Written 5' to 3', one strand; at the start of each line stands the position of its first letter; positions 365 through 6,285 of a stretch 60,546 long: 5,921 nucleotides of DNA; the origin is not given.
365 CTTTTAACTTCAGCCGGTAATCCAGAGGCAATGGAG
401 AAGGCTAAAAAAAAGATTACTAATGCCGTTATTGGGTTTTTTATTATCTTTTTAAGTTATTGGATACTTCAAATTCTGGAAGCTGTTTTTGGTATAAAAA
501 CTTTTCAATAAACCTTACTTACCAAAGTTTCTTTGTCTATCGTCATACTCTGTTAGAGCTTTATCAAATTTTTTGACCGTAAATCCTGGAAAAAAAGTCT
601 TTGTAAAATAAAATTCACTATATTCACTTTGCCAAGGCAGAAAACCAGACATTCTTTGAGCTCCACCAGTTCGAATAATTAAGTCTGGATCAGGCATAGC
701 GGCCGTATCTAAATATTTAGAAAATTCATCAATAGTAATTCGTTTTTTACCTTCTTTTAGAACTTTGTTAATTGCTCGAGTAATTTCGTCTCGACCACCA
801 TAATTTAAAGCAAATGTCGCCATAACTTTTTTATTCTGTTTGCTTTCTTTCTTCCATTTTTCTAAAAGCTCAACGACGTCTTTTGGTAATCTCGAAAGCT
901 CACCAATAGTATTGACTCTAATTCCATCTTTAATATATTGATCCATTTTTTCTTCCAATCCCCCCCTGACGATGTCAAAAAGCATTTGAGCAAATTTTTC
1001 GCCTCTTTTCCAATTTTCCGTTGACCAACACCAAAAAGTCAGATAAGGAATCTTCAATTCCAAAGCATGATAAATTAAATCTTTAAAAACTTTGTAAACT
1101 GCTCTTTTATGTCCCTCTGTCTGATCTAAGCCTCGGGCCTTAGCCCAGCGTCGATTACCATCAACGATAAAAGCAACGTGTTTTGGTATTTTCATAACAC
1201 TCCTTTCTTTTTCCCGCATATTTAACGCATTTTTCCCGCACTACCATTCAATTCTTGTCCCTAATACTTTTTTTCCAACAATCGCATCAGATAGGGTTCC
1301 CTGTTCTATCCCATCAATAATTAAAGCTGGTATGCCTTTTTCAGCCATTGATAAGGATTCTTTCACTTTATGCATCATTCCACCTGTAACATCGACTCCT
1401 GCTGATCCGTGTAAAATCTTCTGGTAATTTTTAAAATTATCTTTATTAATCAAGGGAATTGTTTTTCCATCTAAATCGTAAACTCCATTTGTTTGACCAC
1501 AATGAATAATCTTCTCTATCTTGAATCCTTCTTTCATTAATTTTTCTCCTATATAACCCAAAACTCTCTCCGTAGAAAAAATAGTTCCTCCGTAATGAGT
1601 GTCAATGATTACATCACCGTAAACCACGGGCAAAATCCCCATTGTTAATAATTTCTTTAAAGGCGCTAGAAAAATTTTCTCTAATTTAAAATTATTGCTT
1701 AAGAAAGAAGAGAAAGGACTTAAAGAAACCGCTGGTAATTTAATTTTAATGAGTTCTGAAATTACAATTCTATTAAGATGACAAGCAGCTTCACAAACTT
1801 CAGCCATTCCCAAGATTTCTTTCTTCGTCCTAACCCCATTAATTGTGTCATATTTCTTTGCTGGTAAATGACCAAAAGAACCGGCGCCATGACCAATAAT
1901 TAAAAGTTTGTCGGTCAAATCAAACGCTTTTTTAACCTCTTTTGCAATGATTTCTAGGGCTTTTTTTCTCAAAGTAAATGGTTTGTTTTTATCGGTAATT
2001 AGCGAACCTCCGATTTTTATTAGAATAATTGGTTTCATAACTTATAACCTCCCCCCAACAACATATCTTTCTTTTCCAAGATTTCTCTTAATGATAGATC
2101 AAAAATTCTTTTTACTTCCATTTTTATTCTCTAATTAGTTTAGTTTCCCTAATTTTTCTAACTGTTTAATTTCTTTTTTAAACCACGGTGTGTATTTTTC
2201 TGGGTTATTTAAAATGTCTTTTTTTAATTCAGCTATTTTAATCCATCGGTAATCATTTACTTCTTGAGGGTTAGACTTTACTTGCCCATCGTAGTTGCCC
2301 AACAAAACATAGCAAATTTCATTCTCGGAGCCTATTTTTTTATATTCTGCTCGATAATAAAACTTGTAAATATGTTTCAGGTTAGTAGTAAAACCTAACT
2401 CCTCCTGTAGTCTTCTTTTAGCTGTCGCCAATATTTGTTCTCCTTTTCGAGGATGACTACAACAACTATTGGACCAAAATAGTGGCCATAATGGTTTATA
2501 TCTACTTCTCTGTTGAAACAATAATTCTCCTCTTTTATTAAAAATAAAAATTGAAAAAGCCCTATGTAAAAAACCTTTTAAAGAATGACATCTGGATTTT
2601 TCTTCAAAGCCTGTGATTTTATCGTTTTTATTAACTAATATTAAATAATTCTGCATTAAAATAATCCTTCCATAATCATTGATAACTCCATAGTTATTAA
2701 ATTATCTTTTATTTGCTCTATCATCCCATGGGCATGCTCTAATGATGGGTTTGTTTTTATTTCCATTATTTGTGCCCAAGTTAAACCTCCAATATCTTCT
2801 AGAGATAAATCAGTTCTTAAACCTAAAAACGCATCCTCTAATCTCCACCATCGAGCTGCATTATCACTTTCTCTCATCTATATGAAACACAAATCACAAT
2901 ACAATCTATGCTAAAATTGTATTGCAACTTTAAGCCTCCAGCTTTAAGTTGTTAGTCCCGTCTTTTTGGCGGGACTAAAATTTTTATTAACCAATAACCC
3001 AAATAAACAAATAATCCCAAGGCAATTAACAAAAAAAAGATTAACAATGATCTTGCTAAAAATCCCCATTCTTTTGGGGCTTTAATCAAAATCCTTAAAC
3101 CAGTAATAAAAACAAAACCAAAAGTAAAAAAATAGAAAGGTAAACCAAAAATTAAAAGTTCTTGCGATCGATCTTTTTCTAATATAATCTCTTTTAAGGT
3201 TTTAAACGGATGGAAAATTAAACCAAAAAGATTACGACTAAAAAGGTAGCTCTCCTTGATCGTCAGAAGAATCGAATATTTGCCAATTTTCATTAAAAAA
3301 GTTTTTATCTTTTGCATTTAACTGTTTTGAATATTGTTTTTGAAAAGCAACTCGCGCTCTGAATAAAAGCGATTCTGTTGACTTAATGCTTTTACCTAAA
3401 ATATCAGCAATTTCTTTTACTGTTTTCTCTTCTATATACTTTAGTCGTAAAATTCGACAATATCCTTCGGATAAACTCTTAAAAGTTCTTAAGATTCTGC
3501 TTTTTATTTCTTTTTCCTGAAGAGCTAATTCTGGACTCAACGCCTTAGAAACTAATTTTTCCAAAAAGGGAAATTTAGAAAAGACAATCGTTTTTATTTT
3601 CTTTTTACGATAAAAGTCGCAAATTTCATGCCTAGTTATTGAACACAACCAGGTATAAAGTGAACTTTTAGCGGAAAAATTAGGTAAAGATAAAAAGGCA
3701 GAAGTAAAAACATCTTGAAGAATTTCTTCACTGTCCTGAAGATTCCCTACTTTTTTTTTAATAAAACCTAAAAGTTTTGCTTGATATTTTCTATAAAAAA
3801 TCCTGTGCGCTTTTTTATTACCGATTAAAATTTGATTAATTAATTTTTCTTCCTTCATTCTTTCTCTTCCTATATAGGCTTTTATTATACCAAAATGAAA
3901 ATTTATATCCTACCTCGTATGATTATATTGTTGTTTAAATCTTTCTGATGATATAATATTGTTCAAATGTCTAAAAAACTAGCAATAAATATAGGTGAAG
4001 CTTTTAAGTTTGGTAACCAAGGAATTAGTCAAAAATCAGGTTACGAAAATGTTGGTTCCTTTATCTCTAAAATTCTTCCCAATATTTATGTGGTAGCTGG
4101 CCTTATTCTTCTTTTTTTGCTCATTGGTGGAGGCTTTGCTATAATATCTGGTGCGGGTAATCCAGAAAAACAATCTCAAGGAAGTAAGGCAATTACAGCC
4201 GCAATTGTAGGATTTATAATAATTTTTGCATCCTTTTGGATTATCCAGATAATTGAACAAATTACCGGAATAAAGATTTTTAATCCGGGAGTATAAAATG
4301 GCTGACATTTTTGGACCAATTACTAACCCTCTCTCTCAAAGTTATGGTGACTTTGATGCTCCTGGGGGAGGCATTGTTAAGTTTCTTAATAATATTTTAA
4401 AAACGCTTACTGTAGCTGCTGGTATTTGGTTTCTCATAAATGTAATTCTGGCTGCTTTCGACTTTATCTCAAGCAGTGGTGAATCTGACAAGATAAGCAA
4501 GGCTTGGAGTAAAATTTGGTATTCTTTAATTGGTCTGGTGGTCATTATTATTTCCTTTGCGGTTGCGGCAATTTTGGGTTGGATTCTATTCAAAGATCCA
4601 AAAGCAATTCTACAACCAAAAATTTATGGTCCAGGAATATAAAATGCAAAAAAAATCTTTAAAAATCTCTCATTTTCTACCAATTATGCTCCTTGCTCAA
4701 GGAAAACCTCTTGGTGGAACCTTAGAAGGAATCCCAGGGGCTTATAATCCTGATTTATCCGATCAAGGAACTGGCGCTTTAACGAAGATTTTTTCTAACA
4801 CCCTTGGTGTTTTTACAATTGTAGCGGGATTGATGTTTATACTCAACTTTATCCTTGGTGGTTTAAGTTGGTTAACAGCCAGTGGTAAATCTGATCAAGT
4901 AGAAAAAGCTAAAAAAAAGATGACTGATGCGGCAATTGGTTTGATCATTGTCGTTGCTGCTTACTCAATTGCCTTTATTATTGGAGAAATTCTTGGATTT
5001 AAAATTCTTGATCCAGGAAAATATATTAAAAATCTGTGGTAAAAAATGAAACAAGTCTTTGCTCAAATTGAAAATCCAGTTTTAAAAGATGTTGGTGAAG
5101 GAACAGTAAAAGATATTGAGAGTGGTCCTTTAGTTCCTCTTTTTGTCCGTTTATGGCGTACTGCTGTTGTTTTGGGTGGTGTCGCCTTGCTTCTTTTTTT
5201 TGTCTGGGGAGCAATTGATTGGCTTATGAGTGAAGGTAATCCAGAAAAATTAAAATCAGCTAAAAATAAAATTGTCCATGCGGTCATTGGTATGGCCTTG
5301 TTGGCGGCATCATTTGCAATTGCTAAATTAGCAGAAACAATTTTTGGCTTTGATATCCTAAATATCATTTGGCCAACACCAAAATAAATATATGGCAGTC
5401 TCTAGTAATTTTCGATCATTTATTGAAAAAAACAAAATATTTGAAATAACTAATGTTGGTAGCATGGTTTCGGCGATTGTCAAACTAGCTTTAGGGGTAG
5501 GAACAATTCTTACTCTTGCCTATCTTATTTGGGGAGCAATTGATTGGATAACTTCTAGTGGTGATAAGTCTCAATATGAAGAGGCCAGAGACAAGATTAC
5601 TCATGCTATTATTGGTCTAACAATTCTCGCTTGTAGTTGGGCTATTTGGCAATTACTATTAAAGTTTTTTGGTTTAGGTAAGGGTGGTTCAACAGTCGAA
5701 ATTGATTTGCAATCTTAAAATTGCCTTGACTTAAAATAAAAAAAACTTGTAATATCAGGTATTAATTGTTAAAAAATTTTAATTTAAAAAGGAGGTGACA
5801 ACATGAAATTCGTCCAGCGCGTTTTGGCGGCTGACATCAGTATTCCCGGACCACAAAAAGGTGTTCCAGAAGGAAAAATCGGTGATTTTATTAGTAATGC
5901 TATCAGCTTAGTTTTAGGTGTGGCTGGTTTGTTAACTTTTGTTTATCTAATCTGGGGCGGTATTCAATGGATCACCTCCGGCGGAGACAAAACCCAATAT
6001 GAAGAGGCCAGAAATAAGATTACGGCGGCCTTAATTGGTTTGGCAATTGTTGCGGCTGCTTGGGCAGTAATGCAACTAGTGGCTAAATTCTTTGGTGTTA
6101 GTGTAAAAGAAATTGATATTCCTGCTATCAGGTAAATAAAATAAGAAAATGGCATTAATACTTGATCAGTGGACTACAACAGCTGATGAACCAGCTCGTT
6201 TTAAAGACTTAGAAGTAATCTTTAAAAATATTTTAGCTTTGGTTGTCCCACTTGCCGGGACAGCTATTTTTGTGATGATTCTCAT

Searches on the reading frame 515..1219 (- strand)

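Call 6: search_protein_families(library=pfam, proteins=[window:515-1219:-], max_evalue=0.01)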
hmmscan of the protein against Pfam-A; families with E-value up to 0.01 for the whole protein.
window:515-1219:- (234 aa): 1 family
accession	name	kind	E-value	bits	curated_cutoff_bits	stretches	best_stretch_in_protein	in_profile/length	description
PF01255.24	Prenyltransf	-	2.9e-68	230.1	27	1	18-233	1-219/219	Putative undecaprenyl diphosphate synthase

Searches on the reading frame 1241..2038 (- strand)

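Call 6: search_protein_families(library=pfam, proteins=[window:1241-2038:-], max_evalue=0.01)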
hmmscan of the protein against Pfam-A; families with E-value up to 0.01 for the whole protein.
window:1241-2038:- (265 aa): 1 family
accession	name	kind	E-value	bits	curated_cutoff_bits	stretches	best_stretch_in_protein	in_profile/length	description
PF00696.33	AA_kinase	-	9.5e-29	101.2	24.9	1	4-242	2-234/234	Amino acid kinase family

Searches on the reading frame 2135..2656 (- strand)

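Call 6: search_protein_families(library=pfam, proteins=[window:2135-2656:-], max_evalue=0.01)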
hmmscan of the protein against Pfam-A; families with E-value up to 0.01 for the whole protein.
window:2135-2656:- (173 aa): 1 family
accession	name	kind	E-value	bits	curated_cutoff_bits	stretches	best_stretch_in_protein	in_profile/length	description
PF00293.34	NUDIX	-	7.2e-20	71.8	21.1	1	30-159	2-134/134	NUDIX domain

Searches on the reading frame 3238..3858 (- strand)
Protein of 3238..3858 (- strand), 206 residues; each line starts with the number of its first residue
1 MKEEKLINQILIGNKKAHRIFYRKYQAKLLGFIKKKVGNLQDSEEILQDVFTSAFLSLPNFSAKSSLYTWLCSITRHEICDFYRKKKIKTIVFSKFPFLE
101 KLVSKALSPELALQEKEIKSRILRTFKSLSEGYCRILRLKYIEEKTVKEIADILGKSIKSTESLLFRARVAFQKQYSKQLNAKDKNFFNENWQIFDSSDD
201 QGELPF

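Call 6: search_protein_families(library=pfam, proteins=[window:3238-3858:-], max_evalue=0.01)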
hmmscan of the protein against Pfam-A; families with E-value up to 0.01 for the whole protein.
window:3238-3858:- (206 aa): 4 families
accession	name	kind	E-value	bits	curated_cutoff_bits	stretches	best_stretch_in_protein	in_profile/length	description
PF04542.20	Sigma70_r2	-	3.3e-13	49.7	24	1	21-87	1-69/71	Sigma-70 region 2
PF08281.18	Sigma70_r4_2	-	5.1e-10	39.3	25.7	1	121-170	3-52/54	Sigma-70, region 4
PF04545.22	Sigma70_r4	-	7.5e-05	22.6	24.1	1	128-169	4-45/50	Sigma-70, region 4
PF07638.17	Sigma70_ECF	-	0.00015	22.2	21.1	0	5-87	6-95/185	ECF sigma factor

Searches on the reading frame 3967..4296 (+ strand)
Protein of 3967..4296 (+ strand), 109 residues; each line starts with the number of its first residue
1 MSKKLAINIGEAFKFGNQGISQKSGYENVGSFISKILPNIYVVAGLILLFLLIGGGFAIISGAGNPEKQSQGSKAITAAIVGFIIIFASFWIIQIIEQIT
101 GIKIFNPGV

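Call 6: search_protein_families(library=pfam, proteins=[window:3967-4296:+], max_evalue=0.01)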
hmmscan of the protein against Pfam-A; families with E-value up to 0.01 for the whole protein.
window:3967-4296:+ (109 aa): 3 families
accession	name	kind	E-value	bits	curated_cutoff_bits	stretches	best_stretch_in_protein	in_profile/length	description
PF18895.5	T4SS_pilin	-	2.6e-07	31.1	26.6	1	31-93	7-68/71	Type IV secretion system pilin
PF06195.18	DUF996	-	0.00063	20.4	31.3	1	20-106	16-99/138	Protein of unknown function (DUF996)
PF19554.4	DUF6077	-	0.0074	15.6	27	1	41-95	7-55/354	Family of unknown function (DUF6077)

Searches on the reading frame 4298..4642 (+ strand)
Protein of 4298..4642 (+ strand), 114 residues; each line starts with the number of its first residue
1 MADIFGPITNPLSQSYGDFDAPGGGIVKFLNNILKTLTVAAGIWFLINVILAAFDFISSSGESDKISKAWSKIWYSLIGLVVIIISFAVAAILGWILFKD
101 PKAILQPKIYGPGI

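Call 6: search_protein_families(library=pfam, proteins=[window:4298-4642:+], max_evalue=0.01)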
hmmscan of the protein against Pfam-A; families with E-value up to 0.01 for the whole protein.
window:4298-4642:+ (114 aa): 1 family
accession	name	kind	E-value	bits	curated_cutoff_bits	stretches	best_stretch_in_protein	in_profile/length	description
PF18895.5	T4SS_pilin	-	8e-05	23.1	26.6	1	25-96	4-71/71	Type IV secretion system pilin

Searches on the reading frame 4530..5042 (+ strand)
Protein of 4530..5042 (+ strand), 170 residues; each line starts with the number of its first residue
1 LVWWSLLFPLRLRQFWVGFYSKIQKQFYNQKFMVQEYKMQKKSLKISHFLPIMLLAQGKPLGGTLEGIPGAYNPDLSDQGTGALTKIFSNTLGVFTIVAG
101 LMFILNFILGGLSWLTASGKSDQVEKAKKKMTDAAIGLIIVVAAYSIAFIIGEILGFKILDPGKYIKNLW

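Call 6: search_protein_families(library=pfam, proteins=[window:4530-5042:+], max_evalue=0.01)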
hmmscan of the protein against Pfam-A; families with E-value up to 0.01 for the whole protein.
window:4530-5042:+ (170 aa): 2 families
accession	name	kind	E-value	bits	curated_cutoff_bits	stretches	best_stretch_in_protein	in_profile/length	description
PF18895.5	T4SS_pilin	-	3.9e-08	33.7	26.6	1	81-148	2-68/71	Type IV secretion system pilin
PF02322.20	Cyt_bd_oxida_II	-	2.9e-06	27.3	35.6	1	46-149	119-209/302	Cytochrome bd terminal oxidase subunit II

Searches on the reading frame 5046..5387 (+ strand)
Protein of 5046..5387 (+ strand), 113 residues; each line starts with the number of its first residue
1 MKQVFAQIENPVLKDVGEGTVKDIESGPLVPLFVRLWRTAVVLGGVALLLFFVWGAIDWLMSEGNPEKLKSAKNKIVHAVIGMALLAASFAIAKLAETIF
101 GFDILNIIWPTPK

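Call 6: search_protein_families(library=pfam, proteins=[window:5046-5387:+], max_evalue=0.01)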
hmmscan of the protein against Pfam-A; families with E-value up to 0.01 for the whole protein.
window:5046-5387:+ (113 aa): 1 family
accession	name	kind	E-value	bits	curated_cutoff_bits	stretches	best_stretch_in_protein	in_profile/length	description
PF18895.5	T4SS_pilin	-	4.4e-08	33.5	26.6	1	40-94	16-69/71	Type IV secretion system pilin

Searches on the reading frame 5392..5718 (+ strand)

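Call 6: search_protein_families(library=pfam, proteins=[window:5392-5718:+], max_evalue=0.01)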
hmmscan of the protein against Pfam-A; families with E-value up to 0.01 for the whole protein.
window:5392-5718:+ (108 aa): 3 families
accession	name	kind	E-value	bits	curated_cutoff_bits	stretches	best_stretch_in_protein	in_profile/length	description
PF18895.5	T4SS_pilin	-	9.8e-10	38.8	26.6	1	27-88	10-70/71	Type IV secretion system pilin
PF09990.14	DUF2231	-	0.0052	17.3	26.4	1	32-87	40-92/139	Predicted membrane protein (DUF2231)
PF13491.11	FtsK_4TM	-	0.0064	16.6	23.1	1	22-92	50-113/171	4TM region of DNA translocase FtsK/SpoIIIE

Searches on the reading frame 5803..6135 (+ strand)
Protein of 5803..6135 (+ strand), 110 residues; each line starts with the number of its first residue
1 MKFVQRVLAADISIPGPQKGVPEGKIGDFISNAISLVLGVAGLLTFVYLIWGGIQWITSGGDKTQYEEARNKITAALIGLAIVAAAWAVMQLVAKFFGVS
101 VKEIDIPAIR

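Call 6: search_protein_families(library=pfam, proteins=[window:5803-6135:+], max_evalue=0.01)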
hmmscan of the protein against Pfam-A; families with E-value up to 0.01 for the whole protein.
window:5803-6135:+ (110 aa): 2 families
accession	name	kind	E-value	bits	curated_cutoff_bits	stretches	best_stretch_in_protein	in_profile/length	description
PF18895.5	T4SS_pilin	-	7.9e-12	45.5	26.6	1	25-92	4-70/71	Type IV secretion system pilin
PF13491.11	FtsK_4TM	-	0.0068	16.5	23.1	1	24-91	48-110/171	4TM region of DNA translocase FtsK/SpoIIIE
